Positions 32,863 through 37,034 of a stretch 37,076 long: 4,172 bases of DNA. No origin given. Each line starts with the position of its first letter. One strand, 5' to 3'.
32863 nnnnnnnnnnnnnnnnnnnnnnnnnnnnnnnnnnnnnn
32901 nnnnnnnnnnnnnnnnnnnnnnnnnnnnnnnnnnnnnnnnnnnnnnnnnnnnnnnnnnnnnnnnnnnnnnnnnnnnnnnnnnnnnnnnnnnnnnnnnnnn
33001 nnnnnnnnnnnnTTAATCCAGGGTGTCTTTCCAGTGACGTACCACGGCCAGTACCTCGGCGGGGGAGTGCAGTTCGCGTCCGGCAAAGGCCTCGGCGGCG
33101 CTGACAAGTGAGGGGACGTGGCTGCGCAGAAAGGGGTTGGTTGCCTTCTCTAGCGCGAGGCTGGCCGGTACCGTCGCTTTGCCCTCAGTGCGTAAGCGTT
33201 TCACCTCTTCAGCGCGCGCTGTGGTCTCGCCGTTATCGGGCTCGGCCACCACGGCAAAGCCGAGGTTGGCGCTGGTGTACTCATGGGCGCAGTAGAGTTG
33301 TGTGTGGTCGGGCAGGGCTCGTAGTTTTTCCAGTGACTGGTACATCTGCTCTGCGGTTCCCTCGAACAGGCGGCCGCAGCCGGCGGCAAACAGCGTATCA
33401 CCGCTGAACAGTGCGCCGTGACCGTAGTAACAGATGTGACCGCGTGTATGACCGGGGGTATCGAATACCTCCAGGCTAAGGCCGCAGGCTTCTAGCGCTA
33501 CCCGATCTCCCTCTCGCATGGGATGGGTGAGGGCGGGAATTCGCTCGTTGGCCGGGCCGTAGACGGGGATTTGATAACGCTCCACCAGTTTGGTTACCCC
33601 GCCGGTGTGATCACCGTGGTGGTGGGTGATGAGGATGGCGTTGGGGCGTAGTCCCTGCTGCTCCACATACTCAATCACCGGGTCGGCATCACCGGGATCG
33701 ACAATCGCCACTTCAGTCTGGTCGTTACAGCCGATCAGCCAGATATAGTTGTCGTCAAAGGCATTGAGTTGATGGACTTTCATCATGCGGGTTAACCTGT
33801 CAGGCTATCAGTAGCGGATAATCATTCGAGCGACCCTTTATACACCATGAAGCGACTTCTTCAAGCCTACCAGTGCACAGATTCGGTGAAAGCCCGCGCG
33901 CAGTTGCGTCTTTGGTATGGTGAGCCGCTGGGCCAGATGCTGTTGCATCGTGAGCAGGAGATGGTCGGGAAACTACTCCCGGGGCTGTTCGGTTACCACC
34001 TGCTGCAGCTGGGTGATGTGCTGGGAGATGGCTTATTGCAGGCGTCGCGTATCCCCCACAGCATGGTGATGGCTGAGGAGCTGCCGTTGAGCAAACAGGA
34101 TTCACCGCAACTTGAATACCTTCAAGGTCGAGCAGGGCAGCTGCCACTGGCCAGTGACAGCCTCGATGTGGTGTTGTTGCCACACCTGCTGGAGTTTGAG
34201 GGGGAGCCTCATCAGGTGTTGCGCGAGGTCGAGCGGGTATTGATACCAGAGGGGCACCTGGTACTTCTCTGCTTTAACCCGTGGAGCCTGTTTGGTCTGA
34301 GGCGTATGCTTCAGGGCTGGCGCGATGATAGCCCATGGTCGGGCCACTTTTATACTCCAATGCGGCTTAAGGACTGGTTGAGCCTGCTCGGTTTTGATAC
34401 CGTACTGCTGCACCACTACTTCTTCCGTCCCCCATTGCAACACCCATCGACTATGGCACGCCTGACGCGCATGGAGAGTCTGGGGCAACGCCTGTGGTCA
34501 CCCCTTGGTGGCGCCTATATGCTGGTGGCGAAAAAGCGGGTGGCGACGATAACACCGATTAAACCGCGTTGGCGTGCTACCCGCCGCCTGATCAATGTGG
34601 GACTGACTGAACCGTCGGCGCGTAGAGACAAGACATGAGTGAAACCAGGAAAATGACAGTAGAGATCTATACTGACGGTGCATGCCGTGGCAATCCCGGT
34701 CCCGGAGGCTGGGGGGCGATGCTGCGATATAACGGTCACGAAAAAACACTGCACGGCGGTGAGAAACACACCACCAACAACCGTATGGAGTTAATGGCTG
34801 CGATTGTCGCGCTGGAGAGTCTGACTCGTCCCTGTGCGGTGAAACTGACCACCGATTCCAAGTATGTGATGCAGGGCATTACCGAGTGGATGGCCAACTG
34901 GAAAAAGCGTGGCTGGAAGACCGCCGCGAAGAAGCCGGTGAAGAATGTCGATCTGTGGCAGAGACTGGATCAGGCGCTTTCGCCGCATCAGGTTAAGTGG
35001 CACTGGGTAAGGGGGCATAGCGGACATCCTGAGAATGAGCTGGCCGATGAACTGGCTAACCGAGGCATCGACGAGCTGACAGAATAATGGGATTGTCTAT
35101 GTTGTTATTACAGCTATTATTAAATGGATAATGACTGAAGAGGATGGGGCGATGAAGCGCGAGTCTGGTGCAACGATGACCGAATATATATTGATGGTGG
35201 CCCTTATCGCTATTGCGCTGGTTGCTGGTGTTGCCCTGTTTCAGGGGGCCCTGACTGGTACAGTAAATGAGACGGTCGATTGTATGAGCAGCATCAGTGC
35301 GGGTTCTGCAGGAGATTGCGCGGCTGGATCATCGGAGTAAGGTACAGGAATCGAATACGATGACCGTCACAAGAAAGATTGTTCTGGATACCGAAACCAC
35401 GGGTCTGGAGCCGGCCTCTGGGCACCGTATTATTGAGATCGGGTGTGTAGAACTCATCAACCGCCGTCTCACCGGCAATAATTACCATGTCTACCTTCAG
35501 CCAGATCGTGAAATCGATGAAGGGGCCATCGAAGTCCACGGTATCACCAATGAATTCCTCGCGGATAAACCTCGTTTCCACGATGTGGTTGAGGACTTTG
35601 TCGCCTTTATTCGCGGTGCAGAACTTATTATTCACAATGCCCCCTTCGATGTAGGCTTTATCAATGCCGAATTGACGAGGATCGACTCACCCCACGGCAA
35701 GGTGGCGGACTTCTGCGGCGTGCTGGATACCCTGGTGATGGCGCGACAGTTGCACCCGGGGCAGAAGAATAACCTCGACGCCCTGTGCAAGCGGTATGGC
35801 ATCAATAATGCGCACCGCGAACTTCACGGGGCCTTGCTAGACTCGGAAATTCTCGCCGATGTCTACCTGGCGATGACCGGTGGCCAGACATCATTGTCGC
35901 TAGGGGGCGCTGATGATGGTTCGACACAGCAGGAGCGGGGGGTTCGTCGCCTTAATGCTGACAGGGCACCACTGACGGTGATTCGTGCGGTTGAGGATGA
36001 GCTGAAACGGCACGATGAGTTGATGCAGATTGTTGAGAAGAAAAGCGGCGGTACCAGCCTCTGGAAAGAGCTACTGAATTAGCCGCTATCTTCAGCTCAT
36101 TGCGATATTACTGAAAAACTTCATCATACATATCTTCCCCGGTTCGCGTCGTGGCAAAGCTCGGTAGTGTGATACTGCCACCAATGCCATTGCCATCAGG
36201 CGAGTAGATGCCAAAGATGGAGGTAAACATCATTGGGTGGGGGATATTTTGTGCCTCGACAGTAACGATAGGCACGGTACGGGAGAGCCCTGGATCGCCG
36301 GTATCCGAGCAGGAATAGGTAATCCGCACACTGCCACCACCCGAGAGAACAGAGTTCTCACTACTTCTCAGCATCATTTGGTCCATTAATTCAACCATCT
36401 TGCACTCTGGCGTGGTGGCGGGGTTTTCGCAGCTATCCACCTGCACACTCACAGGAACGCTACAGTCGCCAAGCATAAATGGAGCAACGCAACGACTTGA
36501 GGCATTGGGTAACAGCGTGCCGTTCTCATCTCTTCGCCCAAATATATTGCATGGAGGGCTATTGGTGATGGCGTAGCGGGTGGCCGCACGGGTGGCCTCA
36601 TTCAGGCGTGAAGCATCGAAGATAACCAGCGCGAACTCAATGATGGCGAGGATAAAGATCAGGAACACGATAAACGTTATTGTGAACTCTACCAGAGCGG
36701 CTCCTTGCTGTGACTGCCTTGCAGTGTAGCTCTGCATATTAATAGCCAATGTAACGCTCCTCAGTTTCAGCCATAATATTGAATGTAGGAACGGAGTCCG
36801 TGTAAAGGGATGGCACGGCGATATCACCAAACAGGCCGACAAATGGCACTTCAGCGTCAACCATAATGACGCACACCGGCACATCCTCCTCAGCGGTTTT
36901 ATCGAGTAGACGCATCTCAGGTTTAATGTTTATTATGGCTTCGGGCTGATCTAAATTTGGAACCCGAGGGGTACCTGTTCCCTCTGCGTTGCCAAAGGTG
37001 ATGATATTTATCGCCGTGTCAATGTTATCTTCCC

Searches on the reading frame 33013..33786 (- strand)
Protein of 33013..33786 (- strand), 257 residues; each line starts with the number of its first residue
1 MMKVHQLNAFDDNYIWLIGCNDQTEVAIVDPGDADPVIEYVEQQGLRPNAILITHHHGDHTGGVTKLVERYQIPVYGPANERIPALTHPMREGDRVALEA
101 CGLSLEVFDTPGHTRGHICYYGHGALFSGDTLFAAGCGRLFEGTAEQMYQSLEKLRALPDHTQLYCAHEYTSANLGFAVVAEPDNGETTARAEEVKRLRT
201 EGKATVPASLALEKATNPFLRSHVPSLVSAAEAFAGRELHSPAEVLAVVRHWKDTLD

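Call 63: search_protein_families(library=pfam, proteins=[window:33013-33786:-], max_evalue=0.00001)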
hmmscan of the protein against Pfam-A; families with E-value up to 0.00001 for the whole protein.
window:33013-33786:- (257 aa): 3 families
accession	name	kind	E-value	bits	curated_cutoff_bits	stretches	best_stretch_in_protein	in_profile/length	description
PF00753.33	Lactamase_B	-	3.8e-23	82.9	22.7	1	13-168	6-196/196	Metallo-beta-lactamase superfamily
PF16123.11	HAGH_C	-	5.4e-22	78.4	25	1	169-255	1-82/83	Hydroxyacylglutathione hydrolase C-terminus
PF12706.13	Lactamase_B_2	-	7.8e-06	26.1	27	0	47-79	30-64/200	Beta-lactamase superfamily domain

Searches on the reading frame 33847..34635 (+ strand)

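Call 63: search_protein_families(library=pfam, proteins=[window:33847-34635:+], max_evalue=0.00001)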
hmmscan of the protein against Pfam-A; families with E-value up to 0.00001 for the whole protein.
window:33847-34635:+ (263 aa): 1 family
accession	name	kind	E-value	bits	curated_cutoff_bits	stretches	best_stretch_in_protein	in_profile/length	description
PF08241.18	Methyltransf_11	-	1.9e-11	44.9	21.2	1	82-140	37-95/95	Methyltransferase domain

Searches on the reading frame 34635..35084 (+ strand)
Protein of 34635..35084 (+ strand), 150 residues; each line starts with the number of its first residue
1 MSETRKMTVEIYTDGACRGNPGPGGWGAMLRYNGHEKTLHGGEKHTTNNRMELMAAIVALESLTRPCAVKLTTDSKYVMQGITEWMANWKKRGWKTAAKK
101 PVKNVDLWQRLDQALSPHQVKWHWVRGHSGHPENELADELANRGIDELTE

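Call 63: search_protein_families(library=pfam, proteins=[window:34635-35084:+], max_evalue=0.00001)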
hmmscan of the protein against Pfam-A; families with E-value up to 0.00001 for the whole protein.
window:34635-35084:+ (150 aa): 1 family
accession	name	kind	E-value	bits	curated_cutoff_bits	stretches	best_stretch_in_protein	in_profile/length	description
PF00075.30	RNase_H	-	8.1e-54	182.1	25.8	1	8-145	3-140/141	RNase H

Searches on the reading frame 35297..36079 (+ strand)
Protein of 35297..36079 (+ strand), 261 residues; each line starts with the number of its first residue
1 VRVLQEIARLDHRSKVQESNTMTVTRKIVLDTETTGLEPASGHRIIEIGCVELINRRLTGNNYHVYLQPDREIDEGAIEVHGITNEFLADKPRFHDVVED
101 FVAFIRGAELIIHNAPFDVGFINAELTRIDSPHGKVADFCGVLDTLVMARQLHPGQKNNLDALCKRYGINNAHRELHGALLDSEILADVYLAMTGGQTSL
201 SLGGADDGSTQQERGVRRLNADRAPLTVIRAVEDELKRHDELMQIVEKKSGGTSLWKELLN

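Call 63: search_protein_families(library=pfam, proteins=[window:35297-36079:+], max_evalue=0.00001)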
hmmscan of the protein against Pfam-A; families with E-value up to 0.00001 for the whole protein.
window:35297-36079:+ (261 aa): 1 family
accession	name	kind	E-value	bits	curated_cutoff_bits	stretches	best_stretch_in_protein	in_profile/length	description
PF00929.31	RNase_T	-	2.2e-38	132.8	24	1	28-190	1-164/164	Exonuclease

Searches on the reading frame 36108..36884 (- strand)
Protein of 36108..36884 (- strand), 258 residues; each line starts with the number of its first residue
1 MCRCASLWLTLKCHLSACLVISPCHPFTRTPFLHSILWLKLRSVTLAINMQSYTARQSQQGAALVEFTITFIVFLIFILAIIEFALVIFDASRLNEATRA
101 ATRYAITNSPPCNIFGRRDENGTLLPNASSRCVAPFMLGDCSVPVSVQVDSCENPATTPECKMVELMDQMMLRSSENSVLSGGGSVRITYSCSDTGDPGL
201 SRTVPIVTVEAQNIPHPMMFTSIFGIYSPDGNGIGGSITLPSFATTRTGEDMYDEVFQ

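Call 63: search_protein_families(library=pfam, proteins=[window:36108-36884:-], max_evalue=0.00001)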
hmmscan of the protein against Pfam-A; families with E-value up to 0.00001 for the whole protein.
window:36108-36884:- (258 aa): 1 family
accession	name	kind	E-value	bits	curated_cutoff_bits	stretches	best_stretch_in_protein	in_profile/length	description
PF07811.17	TadE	-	1.2e-10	41.8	22.9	1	61-103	1-43/43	TadE-like protein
